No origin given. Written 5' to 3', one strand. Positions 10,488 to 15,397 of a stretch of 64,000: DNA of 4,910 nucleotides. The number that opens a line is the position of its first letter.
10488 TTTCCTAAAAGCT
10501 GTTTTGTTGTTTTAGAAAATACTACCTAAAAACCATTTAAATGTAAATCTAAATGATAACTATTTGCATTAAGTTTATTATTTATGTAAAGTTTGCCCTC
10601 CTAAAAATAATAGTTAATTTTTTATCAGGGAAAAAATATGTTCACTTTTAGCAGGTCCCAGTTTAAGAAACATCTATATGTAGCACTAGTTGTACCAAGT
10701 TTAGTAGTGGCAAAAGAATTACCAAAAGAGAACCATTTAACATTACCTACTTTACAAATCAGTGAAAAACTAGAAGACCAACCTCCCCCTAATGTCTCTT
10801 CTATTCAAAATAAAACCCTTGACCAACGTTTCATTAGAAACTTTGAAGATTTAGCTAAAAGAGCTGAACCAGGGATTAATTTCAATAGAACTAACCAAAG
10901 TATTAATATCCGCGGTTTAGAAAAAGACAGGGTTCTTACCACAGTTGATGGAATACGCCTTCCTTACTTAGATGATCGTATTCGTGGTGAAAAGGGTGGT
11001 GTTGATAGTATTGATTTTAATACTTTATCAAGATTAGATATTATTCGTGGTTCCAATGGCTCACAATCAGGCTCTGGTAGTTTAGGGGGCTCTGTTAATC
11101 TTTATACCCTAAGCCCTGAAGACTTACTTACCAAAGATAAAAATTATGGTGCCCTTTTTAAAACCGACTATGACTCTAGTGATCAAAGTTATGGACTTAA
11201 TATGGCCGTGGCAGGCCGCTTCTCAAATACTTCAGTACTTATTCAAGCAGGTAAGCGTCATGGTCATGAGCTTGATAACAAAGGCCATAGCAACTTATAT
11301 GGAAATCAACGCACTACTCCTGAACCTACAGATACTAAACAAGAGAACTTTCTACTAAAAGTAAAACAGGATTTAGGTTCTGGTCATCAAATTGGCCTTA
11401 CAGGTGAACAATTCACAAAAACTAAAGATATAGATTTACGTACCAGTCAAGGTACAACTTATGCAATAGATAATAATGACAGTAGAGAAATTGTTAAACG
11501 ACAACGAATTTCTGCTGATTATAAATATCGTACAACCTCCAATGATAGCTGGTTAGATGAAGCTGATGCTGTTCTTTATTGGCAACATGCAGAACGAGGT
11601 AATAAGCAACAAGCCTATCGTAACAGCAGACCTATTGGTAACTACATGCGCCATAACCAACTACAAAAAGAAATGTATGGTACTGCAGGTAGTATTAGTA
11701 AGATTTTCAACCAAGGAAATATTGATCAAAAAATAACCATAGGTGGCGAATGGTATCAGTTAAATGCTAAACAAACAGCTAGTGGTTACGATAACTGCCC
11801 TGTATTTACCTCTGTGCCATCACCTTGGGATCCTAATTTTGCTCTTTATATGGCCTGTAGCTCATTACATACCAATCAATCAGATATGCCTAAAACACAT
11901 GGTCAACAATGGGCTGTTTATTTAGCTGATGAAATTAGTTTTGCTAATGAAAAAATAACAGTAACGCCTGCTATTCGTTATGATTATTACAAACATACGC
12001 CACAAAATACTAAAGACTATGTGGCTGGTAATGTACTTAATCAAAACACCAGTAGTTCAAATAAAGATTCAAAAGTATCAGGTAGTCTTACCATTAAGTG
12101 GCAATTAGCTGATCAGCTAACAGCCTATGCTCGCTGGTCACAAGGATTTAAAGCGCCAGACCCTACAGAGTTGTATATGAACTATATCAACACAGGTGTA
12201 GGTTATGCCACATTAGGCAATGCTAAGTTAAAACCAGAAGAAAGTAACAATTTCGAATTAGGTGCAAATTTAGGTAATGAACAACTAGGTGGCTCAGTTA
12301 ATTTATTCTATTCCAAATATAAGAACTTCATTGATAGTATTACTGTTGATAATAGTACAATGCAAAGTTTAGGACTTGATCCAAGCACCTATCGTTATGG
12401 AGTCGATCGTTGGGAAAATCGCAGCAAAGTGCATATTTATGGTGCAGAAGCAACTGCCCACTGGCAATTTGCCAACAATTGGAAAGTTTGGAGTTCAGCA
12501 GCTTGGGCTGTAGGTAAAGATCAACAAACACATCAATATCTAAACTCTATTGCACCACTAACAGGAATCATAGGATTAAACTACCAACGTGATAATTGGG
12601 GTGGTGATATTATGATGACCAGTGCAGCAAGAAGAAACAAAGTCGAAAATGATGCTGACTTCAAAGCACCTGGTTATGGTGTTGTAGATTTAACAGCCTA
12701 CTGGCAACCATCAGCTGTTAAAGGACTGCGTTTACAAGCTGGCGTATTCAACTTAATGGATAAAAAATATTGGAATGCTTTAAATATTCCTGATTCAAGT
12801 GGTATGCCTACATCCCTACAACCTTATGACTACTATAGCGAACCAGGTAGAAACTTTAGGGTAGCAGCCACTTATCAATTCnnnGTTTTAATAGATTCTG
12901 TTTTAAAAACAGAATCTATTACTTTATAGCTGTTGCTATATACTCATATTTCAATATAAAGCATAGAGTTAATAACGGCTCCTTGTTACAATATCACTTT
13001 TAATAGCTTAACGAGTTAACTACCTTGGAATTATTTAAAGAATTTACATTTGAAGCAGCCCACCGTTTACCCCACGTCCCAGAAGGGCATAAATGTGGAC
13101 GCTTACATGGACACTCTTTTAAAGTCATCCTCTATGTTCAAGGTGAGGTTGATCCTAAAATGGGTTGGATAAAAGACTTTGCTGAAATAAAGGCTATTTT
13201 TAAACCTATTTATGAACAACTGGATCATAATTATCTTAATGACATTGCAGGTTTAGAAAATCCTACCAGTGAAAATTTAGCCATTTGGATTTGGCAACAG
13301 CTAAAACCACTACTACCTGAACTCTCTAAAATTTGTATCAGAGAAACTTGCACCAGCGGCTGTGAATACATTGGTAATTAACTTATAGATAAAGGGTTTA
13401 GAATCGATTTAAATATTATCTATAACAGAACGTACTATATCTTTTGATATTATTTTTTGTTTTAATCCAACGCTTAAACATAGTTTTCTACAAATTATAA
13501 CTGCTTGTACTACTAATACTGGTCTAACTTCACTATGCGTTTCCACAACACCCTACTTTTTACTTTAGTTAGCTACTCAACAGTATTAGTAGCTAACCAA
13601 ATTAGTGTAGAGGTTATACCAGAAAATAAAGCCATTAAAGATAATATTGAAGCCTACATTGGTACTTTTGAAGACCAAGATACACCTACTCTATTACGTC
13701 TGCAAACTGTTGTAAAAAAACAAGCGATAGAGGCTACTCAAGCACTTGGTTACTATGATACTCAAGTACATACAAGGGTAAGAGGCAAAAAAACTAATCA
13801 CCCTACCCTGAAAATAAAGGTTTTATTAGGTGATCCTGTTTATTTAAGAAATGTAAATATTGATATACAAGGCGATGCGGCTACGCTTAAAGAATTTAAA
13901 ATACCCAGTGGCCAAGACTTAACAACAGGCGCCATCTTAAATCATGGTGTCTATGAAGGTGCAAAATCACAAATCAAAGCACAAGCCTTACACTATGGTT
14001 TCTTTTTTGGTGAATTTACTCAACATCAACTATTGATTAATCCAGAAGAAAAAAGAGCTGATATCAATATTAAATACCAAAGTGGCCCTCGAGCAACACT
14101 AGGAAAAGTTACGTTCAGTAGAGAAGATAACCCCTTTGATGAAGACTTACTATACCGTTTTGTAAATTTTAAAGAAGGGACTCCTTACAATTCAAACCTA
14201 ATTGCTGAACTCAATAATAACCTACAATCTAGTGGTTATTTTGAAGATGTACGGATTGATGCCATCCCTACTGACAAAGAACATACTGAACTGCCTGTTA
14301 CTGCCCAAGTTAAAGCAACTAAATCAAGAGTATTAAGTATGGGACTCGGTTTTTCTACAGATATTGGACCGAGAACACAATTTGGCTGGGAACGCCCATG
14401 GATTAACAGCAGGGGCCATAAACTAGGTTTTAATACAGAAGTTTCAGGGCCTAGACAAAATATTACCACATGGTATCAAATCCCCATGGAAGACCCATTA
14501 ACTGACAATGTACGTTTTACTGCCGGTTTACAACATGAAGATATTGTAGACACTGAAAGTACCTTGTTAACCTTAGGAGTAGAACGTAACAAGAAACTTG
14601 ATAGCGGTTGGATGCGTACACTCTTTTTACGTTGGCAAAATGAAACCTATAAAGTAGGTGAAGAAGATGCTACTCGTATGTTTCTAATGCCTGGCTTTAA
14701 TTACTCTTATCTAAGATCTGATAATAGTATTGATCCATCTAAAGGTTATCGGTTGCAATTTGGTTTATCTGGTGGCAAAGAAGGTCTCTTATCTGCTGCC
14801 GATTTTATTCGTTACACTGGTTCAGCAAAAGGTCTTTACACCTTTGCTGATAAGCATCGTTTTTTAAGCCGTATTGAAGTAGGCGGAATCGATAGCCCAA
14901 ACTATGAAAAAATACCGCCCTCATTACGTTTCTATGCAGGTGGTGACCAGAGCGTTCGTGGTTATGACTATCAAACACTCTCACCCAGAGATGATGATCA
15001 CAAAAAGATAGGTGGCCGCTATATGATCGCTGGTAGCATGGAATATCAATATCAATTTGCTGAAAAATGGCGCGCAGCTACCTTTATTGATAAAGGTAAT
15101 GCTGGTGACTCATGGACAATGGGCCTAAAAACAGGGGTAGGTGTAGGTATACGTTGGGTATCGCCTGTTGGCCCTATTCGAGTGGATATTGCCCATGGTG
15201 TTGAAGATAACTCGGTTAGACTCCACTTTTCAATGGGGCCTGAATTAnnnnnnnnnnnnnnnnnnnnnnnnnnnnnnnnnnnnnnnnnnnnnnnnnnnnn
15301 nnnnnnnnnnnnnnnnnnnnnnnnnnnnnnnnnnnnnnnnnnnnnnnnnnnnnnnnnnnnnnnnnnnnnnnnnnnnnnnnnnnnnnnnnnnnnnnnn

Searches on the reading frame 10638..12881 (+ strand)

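Call 81: search_protein_families(library=pfam, proteins=[window:10638-12881:+], max_evalue=0.00001)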
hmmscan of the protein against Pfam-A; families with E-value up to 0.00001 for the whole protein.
window:10638-12881:+ (748 aa): 2 families
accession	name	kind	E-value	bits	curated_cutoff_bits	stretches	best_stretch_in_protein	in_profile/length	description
PF00593.30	TonB_dep_Rec_b-barrel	-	5.3e-63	214.8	27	1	253-706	31-436/436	TonB dependent receptor-like, beta-barrel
PF07715.20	Plug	-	8.3e-17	62.1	23.9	1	50-151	6-106/107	TonB-dependent Receptor Plug Domain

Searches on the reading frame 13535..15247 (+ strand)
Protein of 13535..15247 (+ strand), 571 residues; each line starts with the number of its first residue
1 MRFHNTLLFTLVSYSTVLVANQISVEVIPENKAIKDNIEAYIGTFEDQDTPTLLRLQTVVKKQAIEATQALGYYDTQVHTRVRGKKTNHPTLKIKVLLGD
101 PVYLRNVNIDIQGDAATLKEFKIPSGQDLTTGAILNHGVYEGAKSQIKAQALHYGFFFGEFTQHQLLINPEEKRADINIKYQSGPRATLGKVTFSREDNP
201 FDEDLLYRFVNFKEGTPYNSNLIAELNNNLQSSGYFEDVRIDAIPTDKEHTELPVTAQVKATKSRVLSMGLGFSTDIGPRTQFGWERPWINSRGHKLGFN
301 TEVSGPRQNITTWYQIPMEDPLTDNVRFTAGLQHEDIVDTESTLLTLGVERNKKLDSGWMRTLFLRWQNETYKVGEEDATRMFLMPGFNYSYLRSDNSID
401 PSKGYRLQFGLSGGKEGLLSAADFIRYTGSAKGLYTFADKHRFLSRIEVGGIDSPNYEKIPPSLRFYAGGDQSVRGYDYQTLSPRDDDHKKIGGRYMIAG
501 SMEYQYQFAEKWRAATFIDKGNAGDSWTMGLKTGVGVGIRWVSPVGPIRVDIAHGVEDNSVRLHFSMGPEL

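Call 81: search_protein_families(library=pfam, proteins=[window:13535-15247:+], max_evalue=0.00001)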
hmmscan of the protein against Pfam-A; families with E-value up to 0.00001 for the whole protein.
window:13535-15247:+ (571 aa): 3 families
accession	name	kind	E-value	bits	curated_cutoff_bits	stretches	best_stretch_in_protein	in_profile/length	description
PF01103.29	Omp85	-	4.9e-38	131.9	24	1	278-568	19-322/325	Omp85 superfamily domain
PF07244.20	POTRA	-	4.4e-16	59.8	21.3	1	188-260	2-77/79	Surface antigen variable number repeat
PF17243.7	POTRA_TamA_1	-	6e-15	55.5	26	1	25-96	2-72/74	POTRA domain TamA domain 1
